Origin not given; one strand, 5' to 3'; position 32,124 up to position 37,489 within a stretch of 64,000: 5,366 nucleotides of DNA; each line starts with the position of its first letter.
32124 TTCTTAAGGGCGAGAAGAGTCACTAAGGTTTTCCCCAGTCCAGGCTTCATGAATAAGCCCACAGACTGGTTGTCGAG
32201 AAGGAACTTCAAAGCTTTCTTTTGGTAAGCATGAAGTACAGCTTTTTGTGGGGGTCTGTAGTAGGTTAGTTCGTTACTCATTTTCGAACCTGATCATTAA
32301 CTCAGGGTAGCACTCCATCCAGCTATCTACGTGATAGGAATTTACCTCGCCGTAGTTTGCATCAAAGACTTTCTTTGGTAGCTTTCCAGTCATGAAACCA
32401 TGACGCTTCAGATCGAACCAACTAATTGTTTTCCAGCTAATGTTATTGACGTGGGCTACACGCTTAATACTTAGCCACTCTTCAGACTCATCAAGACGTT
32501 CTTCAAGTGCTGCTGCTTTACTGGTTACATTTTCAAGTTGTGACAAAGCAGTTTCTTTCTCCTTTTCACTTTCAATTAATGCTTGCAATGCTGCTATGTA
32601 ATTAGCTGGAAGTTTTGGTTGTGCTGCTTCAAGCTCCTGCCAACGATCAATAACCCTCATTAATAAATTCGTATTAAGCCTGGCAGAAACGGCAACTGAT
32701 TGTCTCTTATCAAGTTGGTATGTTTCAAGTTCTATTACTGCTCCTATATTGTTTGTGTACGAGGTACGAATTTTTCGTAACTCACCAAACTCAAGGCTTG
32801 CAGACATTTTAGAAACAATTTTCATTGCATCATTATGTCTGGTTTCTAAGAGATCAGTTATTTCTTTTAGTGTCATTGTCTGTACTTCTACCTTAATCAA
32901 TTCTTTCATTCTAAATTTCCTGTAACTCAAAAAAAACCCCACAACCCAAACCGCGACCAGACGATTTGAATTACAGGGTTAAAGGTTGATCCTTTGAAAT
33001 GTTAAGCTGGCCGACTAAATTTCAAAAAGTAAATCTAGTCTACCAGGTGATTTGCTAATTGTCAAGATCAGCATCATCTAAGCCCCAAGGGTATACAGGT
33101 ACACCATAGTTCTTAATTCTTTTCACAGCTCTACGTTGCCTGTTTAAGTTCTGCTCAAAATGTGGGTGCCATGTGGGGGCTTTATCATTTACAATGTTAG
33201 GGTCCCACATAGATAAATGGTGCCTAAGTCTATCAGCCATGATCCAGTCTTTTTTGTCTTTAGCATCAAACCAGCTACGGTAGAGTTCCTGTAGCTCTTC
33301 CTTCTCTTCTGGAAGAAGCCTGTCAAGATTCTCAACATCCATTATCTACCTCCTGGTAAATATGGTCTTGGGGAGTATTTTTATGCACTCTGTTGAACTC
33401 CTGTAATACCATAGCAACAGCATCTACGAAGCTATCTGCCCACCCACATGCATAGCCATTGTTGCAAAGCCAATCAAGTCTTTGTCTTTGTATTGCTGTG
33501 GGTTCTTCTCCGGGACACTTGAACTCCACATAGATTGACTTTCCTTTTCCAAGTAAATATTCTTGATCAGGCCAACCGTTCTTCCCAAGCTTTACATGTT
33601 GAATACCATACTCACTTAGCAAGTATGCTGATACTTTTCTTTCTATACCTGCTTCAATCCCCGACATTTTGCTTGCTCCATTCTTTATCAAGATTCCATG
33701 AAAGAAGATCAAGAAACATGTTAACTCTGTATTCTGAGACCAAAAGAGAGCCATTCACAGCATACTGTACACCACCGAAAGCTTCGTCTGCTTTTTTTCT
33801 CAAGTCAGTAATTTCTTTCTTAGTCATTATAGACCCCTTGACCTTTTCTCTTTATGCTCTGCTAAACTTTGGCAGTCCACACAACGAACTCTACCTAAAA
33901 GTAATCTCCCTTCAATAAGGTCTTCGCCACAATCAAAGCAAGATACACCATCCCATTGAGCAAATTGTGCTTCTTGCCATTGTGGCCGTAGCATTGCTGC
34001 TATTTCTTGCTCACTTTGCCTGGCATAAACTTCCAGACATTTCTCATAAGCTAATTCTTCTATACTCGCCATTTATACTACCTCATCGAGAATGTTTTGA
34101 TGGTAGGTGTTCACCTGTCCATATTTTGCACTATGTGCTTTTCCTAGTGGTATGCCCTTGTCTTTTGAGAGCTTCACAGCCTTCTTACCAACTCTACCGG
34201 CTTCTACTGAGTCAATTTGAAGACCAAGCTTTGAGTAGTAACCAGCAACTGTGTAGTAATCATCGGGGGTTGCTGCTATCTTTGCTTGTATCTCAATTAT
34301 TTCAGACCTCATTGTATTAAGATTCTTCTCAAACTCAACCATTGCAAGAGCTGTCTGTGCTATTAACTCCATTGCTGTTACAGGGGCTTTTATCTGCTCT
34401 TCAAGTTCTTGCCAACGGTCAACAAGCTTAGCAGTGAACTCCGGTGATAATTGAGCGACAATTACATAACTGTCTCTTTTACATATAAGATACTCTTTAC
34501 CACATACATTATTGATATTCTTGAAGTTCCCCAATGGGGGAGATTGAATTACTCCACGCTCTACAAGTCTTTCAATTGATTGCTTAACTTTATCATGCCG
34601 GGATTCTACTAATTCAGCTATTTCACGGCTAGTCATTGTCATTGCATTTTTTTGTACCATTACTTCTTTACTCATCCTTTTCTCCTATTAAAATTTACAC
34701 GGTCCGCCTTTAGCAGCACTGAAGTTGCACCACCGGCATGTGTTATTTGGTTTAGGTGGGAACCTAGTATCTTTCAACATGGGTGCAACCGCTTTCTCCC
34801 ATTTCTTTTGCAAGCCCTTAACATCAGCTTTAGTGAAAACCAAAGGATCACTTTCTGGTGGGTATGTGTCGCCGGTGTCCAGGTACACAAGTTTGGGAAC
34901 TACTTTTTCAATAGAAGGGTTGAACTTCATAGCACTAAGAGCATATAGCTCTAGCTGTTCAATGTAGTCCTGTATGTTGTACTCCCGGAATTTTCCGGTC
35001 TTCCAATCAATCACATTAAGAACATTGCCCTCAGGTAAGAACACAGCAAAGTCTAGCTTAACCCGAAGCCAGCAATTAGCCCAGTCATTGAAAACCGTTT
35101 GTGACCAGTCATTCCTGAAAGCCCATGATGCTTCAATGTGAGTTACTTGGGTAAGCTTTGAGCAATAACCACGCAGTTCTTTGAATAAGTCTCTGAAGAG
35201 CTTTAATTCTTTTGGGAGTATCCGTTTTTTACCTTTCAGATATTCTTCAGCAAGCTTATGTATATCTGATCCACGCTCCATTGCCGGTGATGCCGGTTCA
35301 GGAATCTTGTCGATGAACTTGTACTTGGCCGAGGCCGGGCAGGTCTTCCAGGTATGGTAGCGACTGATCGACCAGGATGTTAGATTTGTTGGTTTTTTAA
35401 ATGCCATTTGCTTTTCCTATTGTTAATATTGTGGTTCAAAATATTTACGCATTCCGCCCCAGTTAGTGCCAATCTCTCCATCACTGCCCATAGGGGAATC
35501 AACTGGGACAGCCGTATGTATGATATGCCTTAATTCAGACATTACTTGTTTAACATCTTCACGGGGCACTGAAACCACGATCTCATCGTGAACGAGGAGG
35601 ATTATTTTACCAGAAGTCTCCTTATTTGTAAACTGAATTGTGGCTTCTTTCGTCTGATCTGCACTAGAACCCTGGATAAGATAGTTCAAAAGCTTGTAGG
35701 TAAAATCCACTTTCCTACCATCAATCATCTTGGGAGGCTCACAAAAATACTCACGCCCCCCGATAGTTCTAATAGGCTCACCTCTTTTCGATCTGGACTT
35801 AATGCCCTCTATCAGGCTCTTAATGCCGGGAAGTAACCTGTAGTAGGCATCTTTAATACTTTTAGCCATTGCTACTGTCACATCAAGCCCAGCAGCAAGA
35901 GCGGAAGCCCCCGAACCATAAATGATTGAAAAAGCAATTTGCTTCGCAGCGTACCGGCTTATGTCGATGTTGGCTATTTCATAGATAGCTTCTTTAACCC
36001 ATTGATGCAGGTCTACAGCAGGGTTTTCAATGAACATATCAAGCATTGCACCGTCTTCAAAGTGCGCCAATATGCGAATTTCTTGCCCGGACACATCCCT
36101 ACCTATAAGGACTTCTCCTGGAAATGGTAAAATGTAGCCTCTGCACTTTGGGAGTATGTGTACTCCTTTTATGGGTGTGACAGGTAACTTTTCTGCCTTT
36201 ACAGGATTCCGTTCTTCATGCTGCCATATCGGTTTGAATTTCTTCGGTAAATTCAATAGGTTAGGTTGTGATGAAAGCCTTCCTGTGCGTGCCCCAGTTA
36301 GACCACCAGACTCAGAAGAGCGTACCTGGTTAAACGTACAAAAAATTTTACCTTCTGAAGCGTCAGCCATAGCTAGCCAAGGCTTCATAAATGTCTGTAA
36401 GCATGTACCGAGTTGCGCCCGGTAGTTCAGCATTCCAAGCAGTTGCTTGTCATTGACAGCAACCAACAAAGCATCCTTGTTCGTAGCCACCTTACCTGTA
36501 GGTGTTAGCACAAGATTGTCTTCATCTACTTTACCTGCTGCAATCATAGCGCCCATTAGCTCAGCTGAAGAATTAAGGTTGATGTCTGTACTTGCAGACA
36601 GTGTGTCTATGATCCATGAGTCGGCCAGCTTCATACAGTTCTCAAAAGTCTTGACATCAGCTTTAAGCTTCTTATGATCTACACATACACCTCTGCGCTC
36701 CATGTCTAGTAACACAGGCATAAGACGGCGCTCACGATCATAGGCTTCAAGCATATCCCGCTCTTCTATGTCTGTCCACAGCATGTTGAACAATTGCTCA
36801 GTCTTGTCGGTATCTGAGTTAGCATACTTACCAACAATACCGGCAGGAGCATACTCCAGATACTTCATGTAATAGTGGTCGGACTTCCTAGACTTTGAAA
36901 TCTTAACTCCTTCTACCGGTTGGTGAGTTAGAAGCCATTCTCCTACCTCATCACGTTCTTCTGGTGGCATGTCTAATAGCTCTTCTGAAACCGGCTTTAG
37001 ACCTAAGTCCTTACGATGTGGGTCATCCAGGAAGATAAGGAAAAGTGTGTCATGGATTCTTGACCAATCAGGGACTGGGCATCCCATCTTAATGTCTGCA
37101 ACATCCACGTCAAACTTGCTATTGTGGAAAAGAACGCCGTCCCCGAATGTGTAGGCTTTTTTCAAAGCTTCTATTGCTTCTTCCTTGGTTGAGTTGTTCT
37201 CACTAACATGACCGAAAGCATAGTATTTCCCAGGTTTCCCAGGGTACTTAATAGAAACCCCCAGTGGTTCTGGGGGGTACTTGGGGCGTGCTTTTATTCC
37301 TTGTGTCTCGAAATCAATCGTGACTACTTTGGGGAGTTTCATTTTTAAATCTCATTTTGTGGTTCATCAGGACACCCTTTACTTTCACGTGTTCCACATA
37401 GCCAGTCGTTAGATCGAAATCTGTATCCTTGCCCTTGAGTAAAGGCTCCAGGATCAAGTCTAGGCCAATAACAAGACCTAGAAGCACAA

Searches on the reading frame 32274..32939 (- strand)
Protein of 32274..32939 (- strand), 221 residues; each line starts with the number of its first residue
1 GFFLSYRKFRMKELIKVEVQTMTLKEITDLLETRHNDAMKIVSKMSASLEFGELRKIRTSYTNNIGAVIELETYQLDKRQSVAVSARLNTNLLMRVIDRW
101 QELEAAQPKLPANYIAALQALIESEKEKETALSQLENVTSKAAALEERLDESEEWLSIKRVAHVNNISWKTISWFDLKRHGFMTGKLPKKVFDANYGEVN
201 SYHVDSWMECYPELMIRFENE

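Call 17: search_protein_families(library=phrogs, proteins=[window:32274-32939:-], max_evalue=0.001)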
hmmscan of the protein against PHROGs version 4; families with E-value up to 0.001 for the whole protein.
window:32274-32939:- (221 aa): 3 families
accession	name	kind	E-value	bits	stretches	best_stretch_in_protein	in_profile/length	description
phrog_4936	-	transcription regulation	6.3e-23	83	2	137-211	178-249/257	transcriptional regulator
phrog_63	-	transcription regulation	6.4e-21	76.2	1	11-182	117-301/431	anti-repressor Ant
phrog_8235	-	transcription regulation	3.8e-06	27.7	1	18-118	9-115/219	anti-repressor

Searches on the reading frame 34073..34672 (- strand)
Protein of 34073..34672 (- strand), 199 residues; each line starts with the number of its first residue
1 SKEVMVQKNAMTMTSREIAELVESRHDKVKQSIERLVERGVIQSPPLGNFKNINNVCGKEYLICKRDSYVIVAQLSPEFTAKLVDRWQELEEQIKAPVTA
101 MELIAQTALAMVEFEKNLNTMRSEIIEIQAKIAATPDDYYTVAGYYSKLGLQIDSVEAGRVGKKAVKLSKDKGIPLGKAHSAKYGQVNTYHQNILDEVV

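Call 17: search_protein_families(library=phrogs, proteins=[window:34073-34672:-], max_evalue=0.001)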
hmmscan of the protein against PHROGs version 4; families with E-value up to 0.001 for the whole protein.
window:34073-34672:- (199 aa): 8 families
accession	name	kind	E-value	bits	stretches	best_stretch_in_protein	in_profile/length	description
phrog_63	-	transcription regulation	4.2e-30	106.4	1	3-131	123-260/431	anti-repressor Ant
phrog_4936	-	transcription regulation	7.6e-22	79.4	1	4-115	6-144/257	transcriptional regulator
phrog_15709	-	unknown function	1.2e-15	58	1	7-52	6-51/59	-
phrog_8235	-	transcription regulation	3e-09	37.8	1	5-96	5-107/219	anti-repressor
phrog_373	-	transcription regulation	3.1e-09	37.6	1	2-40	89-127/373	anti-repressor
phrog_518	-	transcription regulation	1.3e-05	25.9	0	3-38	14-48/268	Rha-like transcriptional regulator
phrog_2657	-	transcription regulation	3.5e-05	24.2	1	2-95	13-115/243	transcriptional regulator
phrog_10324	-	transcription regulation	0.00023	22.1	1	11-94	4-94/205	anti-repressor Ant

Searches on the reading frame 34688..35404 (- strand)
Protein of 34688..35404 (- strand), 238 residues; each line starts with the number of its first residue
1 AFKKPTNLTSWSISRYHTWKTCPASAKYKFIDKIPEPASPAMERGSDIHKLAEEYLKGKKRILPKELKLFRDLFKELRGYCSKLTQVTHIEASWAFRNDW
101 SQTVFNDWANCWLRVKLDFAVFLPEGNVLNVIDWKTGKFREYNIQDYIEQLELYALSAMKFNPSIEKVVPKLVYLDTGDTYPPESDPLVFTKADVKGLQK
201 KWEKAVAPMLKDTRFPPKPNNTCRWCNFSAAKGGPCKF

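Call 17: search_protein_families(library=phrogs, proteins=[window:34688-35404:-], max_evalue=0.001)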
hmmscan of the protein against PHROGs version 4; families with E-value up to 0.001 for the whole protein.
window:34688-35404:- (238 aa): 4 families
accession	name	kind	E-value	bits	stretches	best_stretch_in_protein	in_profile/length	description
phrog_69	-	DNA, RNA and nucleotide metabolism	1.1e-24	88.3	1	5-230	84-321/501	exonuclease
phrog_1218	-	DNA, RNA and nucleotide metabolism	4.3e-09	37.1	1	6-141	5-137/364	exonuclease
phrog_298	-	DNA, RNA and nucleotide metabolism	1.3e-07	32.3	0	41-92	105-157/293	exonuclease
phrog_3953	-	DNA, RNA and nucleotide metabolism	2.1e-06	28.5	1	12-157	17-128/186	exonuclease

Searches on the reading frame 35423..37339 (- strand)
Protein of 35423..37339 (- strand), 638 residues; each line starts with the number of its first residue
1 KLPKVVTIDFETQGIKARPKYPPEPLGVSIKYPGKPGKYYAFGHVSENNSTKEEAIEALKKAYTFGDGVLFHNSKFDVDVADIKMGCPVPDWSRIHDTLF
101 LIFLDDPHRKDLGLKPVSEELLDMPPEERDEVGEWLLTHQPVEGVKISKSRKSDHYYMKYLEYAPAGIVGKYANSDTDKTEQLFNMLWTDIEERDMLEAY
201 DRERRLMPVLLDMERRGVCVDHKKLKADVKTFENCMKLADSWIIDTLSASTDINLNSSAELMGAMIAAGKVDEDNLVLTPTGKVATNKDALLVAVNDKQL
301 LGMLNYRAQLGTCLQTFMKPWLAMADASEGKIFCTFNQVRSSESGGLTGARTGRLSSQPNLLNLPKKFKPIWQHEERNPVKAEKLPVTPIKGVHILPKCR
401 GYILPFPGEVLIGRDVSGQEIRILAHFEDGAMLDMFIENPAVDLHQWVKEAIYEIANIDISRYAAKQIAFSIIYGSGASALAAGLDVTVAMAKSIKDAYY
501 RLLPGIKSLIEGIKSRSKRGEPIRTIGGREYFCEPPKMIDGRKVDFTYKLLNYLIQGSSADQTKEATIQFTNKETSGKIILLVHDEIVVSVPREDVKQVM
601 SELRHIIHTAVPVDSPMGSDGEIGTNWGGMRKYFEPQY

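Call 17: search_protein_families(library=phrogs, proteins=[window:35423-37339:-], max_evalue=0.001)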
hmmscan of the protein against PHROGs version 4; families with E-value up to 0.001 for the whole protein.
window:35423-37339:- (638 aa): 9 families
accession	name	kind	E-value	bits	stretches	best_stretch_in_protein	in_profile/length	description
phrog_17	-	DNA, RNA and nucleotide metabolism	1.2e-89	302.8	1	4-636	671-1239/1445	DNA polymerase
phrog_5995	-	DNA, RNA and nucleotide metabolism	1.2e-20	75.1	1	470-633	2-181/236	DNA polymerase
phrog_12241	-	DNA, RNA and nucleotide metabolism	3.8e-18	66.7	2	163-365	274-494/502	DNA polymerase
phrog_15971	-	DNA, RNA and nucleotide metabolism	4.6e-18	66.5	1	348-627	131-372/376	DNA polymerase I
phrog_2573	-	DNA, RNA and nucleotide metabolism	3e-17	63.8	1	408-633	16-280/336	DNA polymerase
phrog_10285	-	DNA, RNA and nucleotide metabolism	1.6e-07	31.7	1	547-627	240-318/321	DNA polymerase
phrog_6375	-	DNA, RNA and nucleotide metabolism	1.5e-06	29.3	1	474-573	2-105/204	DNA polymerase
phrog_35406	-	DNA, RNA and nucleotide metabolism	8.8e-05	22.8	1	461-600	108-255/320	DNA polymerase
phrog_22619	-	DNA, RNA and nucleotide metabolism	0.00075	18.7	0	456-487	692-723/954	DNA polymerase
